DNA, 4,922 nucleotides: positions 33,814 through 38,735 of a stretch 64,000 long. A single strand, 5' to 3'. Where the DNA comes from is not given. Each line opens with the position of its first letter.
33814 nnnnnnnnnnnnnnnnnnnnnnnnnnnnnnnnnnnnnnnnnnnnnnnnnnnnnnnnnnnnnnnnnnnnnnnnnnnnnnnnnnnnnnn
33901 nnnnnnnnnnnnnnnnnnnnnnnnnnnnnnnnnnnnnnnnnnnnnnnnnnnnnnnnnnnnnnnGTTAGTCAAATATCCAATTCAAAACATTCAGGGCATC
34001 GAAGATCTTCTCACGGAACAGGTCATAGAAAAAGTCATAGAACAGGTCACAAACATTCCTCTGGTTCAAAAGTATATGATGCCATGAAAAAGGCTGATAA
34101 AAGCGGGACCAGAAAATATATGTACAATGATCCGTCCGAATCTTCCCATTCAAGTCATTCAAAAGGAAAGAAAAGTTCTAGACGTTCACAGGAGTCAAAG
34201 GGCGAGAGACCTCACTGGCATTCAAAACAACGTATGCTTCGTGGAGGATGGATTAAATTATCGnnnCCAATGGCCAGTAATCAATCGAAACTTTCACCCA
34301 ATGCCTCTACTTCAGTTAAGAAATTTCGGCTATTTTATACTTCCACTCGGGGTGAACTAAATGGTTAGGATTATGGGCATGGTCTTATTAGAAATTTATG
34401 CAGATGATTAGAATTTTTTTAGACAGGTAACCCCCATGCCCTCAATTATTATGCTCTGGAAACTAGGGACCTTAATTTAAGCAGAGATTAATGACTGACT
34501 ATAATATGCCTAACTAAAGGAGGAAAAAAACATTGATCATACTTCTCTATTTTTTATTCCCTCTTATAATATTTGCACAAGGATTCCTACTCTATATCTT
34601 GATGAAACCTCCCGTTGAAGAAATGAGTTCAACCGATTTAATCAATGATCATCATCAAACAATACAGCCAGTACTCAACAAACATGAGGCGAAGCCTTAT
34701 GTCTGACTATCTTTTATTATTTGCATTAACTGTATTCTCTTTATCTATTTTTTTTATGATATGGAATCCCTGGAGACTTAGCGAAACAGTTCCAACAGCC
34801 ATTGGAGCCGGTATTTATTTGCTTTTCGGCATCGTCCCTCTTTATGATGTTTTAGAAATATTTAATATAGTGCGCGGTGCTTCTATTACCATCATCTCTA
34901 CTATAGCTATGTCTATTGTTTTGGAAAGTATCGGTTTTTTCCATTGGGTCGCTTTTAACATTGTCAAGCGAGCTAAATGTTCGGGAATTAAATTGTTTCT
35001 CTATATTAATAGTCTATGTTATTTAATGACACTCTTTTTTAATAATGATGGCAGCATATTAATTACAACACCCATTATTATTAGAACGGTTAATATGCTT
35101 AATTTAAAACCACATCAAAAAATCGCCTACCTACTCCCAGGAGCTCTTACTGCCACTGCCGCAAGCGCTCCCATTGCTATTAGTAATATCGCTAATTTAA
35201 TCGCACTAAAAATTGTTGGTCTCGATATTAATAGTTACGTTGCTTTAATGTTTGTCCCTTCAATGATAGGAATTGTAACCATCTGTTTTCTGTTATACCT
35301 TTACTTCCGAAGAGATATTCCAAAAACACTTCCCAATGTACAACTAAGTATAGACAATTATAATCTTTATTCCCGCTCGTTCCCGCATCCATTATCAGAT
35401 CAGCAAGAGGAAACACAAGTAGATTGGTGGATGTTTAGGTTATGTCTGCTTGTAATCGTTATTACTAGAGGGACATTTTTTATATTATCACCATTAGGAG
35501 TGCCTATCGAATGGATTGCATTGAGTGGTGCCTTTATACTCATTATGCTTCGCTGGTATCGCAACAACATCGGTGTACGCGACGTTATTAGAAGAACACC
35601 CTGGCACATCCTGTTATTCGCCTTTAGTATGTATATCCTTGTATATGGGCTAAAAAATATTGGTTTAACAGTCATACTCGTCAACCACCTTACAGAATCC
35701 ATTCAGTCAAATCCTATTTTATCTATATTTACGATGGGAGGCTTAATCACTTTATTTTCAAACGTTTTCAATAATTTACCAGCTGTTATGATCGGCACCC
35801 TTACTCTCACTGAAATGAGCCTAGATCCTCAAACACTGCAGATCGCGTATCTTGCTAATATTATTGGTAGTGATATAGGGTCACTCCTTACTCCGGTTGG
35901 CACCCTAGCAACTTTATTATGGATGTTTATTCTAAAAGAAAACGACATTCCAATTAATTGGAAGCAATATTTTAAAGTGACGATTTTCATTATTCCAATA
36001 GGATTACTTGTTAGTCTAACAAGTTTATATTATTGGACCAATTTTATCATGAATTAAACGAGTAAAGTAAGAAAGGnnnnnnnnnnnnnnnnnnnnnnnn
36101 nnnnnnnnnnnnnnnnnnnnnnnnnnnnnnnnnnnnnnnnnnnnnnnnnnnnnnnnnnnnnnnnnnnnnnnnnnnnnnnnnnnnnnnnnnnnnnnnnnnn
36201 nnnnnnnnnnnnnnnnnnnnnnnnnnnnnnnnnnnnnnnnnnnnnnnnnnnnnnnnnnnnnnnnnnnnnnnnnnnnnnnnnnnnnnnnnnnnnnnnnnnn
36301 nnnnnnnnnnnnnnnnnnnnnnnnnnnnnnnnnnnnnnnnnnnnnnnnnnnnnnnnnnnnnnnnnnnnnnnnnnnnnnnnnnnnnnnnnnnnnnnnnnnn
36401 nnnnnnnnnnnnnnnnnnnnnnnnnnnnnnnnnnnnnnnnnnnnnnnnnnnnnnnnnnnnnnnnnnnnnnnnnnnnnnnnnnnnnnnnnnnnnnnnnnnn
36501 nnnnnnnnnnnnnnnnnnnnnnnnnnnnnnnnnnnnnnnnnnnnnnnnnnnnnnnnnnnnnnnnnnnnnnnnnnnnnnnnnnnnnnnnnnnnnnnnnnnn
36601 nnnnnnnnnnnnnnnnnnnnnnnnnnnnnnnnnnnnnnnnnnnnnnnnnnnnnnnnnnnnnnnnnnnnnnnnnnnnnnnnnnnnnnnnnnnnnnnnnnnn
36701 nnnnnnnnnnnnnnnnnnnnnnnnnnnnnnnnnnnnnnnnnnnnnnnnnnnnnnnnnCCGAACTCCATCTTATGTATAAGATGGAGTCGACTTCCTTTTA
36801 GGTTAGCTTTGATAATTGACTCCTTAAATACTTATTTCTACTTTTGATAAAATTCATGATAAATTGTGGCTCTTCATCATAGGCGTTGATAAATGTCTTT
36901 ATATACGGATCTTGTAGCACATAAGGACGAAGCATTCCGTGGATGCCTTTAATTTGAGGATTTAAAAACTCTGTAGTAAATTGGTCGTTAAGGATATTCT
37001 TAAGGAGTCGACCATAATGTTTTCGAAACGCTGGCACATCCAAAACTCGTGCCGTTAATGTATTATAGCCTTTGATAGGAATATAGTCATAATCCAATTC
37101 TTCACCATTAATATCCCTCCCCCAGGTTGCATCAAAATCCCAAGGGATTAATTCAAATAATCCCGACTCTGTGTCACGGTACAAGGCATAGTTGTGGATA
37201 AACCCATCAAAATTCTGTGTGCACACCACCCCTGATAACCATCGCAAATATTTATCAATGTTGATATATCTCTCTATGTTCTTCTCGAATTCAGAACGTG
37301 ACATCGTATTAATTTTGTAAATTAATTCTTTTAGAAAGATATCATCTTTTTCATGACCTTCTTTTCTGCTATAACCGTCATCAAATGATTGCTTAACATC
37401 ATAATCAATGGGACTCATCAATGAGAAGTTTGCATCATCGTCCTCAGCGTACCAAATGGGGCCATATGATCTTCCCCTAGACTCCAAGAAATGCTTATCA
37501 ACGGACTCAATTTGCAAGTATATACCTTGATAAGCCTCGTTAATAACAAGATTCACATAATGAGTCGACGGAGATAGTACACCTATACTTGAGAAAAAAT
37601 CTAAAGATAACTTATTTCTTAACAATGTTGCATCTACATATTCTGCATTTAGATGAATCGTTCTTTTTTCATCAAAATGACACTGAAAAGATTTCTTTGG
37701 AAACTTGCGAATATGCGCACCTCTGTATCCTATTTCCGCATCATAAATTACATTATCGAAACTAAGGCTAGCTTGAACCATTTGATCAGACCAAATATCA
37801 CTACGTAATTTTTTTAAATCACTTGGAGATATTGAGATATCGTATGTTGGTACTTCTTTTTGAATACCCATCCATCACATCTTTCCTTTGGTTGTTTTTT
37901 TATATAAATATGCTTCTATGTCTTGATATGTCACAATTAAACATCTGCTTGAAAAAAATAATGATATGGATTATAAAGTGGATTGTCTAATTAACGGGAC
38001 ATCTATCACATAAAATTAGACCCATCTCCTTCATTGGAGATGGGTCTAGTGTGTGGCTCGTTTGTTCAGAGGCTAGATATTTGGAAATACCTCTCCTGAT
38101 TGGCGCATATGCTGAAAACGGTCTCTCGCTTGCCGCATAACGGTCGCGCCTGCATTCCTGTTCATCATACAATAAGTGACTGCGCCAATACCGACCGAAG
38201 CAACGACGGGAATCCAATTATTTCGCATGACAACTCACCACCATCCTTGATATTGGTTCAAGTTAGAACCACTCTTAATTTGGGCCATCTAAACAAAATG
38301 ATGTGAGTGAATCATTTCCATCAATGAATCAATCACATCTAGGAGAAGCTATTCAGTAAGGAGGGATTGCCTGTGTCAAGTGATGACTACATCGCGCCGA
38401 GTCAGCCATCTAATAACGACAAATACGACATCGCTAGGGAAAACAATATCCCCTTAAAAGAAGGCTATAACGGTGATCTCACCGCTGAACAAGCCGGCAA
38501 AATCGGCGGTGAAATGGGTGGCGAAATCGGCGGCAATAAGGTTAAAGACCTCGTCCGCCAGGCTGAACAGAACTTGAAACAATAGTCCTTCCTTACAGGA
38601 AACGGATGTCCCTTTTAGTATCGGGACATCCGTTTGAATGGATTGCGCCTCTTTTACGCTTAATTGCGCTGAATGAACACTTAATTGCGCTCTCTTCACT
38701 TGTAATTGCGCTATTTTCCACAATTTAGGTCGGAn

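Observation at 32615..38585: Rearranged cotG/cotB/ywrK/ywrJ/cotH-type spore coat island bracketed by duplicated SASP-like genes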

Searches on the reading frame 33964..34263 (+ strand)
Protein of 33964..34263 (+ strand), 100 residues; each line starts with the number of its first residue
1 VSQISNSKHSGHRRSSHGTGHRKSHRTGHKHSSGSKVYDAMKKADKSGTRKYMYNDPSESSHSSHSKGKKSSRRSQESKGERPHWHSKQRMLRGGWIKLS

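Call 52: search_protein_families(library=ncbifam, proteins=[window:33964-34263:+], max_evalue=10)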
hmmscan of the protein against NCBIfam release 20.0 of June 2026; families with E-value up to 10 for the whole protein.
seq(100 aa): 1 family
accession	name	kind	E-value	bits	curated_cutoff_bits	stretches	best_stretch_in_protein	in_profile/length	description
TIGR03524.1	GldJ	equivalog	0.079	11.6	458.2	1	8-95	429-512/559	gliding motility lipoprotein GldJ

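Call 53: search_protein_families(library=pfam, proteins=[window:33964-34263:+], max_evalue=10)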
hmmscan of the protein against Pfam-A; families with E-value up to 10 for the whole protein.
seq(100 aa): 0 families

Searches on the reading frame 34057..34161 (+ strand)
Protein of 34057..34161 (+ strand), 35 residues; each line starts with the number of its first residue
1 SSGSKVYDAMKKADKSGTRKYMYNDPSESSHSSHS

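Call 77: search_protein_representatives(alignment_id=A2)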
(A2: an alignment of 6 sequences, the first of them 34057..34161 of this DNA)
Query: 6 sequences, 35 profile positions. Proteins with E-value up to 0.001 (for the whole library): 13; up to 1e-10: 6; up to 1e-30: 0. The best 13 are listed.
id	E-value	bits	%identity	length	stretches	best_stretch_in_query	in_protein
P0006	8.9e-15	70.5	-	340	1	1-35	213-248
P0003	2.6e-14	69.0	-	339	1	1-35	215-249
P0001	3.1e-13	65.5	-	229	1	1-35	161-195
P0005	3.4e-13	65.4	-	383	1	1-35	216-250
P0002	4.5e-13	65.0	-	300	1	1-35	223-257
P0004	7.5e-13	64.3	-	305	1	1-34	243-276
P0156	2.0e-09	53.4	-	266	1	5-35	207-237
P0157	2.2e-08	50.0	-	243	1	2-33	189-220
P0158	1.3e-06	44.4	-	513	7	6-21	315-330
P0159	8.5e-06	41.7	-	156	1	6-35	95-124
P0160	1.8e-05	40.7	-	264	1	2-33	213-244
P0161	4.7e-05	39.4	-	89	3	18-30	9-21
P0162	2.7e-04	36.9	-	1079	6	16-35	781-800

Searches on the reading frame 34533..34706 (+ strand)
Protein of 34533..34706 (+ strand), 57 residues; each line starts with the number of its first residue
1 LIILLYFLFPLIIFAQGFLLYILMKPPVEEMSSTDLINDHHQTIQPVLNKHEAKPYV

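Call 60: search_protein_families(library=pfam, proteins=[window:34533-34706:+], max_evalue=1)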
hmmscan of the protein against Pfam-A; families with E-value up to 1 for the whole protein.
window:34533-34706:+ (57 aa): 0 families

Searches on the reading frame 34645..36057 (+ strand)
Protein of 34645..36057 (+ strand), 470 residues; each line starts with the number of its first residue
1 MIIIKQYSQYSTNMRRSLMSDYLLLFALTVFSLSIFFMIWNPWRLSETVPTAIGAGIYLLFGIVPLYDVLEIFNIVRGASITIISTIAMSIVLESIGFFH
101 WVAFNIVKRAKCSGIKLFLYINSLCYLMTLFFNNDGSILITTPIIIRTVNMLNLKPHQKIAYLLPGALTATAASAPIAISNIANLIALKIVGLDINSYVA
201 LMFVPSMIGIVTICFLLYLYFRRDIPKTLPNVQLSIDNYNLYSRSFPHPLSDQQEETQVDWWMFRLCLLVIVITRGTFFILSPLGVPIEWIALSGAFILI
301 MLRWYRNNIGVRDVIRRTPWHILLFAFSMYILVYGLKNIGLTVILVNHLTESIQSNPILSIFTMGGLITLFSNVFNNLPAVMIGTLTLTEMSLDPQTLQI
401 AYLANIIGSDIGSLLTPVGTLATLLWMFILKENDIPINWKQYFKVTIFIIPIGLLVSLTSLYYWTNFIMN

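Call 3: search_protein_families(library=pfam, proteins=[window:34645-36057:+], max_evalue=0.01)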
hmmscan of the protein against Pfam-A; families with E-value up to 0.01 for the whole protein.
window:34645-36057:+ (470 aa): 2 families
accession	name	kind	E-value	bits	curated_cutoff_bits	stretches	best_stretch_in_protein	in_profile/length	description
PF02040.21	ArsB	-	2e-65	222.3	22.2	1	27-464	2-422/423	Arsenical pump membrane protein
PF03600.22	CitMHS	-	1.1e-39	136.9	31.9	1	36-407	2-335/336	Citrate transporter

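Call 4: search_protein_families(library=ncbifam, proteins=[window:34645-36057:+], max_evalue=0.01)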
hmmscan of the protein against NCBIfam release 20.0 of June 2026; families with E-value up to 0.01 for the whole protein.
window:34645-36057:+ (470 aa): 4 families
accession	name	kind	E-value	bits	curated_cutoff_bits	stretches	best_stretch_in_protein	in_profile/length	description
NF011980.0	PRK15445.1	subfamily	3.2e-100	336.2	457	1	25-467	3-428/430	arsenical efflux pump membrane protein ArsB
TIGR00935.1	2a45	subfamily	2.2e-86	290.7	415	1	26-464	2-423/426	arsenite/antimonite efflux transporter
NF033877.0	arsB_Sta_pI258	exception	9.6e-82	275.4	760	1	25-463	3-424/429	arsenite efflux transporter membrane subunit ArsB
NF040989.1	MamN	equivalog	1.3e-09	37.3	500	1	27-374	6-336/437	magnetosome biogenesis transporter MamN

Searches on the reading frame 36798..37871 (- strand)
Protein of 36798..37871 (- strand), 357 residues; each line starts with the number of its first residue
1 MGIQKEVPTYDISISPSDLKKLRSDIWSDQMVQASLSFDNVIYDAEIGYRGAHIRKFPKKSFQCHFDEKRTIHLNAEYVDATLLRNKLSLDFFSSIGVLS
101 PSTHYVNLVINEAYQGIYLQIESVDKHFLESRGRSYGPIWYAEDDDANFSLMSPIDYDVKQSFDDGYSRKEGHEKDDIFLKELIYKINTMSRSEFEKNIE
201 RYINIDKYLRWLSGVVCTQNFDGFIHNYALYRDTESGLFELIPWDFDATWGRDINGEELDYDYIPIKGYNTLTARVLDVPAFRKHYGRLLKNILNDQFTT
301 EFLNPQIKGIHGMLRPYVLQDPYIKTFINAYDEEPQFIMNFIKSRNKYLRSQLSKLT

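Call 3: search_protein_families(library=pfam, proteins=[window:36798-37871:-], max_evalue=0.01)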
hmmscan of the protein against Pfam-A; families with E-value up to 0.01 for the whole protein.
window:36798-37871:- (357 aa): 1 family
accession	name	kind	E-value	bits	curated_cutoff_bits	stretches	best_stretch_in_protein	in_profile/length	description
PF08757.17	CotH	-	2.9e-87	293.6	23.8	1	47-349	1-322/322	CotH kinase protein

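Call 4: search_protein_families(library=ncbifam, proteins=[window:36798-37871:-], max_evalue=0.01)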
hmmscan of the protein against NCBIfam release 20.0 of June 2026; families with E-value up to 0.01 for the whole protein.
window:36798-37871:- (357 aa): 0 families

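Call 5: find_encoding_contigs(protein=window:36798-37871:-, flank=10000, max_places=6)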
Protein window:36798-37871:- (357 aa): no gene with exactly this product is on record in the collection.

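Call 7: find_related_loci(query=window:36798-37871:-, collection=genome_contigs, flank=8000)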
Query window:36798-37871:- (357 aa) in genome_contigs; peptide patterns used: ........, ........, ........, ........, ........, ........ (x = any residue, [..] = any of these).
129 stretches matched a pattern; 96 encode a relative of the query (tblastn E <= 1e-3); the best 80 are kept; 80 distinct loci.
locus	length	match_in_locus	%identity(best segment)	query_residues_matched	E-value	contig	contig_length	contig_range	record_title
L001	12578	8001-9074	62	1-354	2e-148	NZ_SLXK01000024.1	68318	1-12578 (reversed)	Scopulibacillus darangshiensis strain DSM 19377 Ga0310489_124, whole genome shotgun sequence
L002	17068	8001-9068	57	1-356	3e-143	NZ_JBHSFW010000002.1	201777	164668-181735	Camelliibacillus cellulosilyticus strain CGMCC 1.16306 spades_K_17_127_2, whole genome shotgun sequence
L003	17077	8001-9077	58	3-357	1e-140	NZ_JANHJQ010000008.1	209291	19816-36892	Pseudalkalibacillus decolorationis strain DSM 14890 Scaffold8, whole genome shotgun sequence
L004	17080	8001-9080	55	1-356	5e-135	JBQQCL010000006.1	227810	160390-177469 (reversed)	Pseudalkalibacillus sp. R45 contig_6, whole genome shotgun sequence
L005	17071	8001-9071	54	5-356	6e-134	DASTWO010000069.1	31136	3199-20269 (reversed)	MAG TPA_asm: Bacillales bacterium isolate SMAG_U2390 k141_1130749, whole genome shotgun sequence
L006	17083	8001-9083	56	1-357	6e-134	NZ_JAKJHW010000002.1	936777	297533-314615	Pseudalkalibacillus salsuginis strain EGI L200015 NODE_2_length_936777_cov_195.240054, whole genome shotgun sequence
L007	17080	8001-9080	56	1-356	2e-133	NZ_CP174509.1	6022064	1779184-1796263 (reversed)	Pseudalkalibacillus sp. A8 chromosome, complete genome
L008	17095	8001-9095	56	1-356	2e-133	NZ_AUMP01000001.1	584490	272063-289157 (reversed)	Fictibacillus gelatini DSM 15865 H538DRAFT_scaffold00001.1_C, whole genome shotgun sequence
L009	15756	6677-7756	55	1-356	8e-133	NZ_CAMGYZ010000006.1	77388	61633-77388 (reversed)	Bacillus sp. Marseille-Q3570 contig00006, whole genome shotgun sequence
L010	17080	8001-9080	55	1-356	7e-133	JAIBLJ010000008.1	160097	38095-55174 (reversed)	Alkalihalobacillus sp. YIM B00296 Scaffold8, whole genome shotgun sequence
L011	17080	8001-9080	54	4-356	2e-132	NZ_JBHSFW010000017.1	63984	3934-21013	Camelliibacillus cellulosilyticus strain CGMCC 1.16306 spades_K_17_127_17, whole genome shotgun sequence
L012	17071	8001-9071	55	6-356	2e-130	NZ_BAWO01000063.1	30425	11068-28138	Parageobacillus caldoxylosilyticus NBRC 107762, whole genome shotgun sequence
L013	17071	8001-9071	54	6-356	2e-128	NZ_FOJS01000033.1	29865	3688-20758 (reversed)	Parageobacillus thermantarcticus strain M1, whole genome shotgun sequence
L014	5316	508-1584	54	6-356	1e-127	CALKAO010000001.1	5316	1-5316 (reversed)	MAG TPA_asm: uncultured Bacillales bacterium isolate SRR6713628_bin.22_CONCOCT_v1.1_MAG genome assembly, contig: ERZ7949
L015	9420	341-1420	52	3-357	2e-119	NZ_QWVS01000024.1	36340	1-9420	Peribacillus asahii strain MA001 asahii_MA001_contig_24, whole genome shotgun sequence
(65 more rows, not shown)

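Call 17: search_solved_structures(query=window:36798-37871:-, show_alignments=1)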
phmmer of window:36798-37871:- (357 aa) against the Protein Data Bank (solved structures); distinct sequences matched with E-value up to 0.001: 1.
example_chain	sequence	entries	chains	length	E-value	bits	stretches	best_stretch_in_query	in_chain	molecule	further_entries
5jd9_A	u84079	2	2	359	9.8e-119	399.9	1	7-356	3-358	Spore coat protein H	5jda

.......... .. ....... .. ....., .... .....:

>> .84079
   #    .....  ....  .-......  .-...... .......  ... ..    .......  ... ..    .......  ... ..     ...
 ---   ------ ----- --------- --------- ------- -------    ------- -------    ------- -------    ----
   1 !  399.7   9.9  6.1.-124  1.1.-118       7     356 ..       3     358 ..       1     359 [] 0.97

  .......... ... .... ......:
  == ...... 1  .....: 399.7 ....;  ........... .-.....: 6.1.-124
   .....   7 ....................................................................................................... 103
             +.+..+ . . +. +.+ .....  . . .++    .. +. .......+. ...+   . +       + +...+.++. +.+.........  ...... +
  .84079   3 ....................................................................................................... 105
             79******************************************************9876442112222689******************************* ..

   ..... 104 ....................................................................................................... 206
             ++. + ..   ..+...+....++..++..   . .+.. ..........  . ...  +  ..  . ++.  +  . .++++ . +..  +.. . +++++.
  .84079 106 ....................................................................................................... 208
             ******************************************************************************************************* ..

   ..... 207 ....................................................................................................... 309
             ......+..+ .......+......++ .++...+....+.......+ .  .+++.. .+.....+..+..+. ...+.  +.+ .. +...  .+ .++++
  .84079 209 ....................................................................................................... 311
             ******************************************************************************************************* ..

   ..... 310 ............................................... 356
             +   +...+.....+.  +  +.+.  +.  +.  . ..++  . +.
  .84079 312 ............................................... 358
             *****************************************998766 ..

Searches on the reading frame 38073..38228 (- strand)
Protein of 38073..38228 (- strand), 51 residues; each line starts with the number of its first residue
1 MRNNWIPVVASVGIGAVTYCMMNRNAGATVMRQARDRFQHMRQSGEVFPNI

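Call 3: search_protein_families(library=pfam, proteins=[window:38073-38228:-], max_evalue=0.01)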
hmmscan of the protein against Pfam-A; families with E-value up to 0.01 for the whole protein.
window:38073-38228:- (51 aa): 0 families

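Call 4: search_protein_families(library=ncbifam, proteins=[window:38073-38228:-], max_evalue=0.01)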
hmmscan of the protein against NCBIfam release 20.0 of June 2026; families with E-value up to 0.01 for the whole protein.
window:38073-38228:- (51 aa): 0 families

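Call 60: search_protein_families(library=pfam, proteins=[window:38073-38228:-], max_evalue=1)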
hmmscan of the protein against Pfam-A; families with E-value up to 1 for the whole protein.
window:38073-38228:- (51 aa): 1 family
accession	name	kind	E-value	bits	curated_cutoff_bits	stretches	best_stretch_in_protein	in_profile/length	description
PF14692.11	DUF4462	-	0.06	13.3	25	1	4-15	9-20/28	Domain of unknown function (DUF4462)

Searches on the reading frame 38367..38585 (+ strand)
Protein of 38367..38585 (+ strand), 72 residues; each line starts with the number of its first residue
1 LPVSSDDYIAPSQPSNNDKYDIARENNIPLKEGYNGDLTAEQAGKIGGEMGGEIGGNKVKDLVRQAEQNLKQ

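Call 3: search_protein_families(library=pfam, proteins=[window:38367-38585:+], max_evalue=0.01)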
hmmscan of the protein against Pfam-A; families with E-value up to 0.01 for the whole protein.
window:38367-38585:+ (72 aa): 1 family
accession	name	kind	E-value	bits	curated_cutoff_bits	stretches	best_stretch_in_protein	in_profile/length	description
PF00269.25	SASP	-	6.6e-15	55.3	22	1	19-50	16-47/59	Small, acid-soluble spore proteins, alpha/beta type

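Call 4: search_protein_families(library=ncbifam, proteins=[window:38367-38585:+], max_evalue=0.01)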
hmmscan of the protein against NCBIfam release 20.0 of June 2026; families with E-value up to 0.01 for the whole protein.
window:38367-38585:+ (72 aa): 0 families
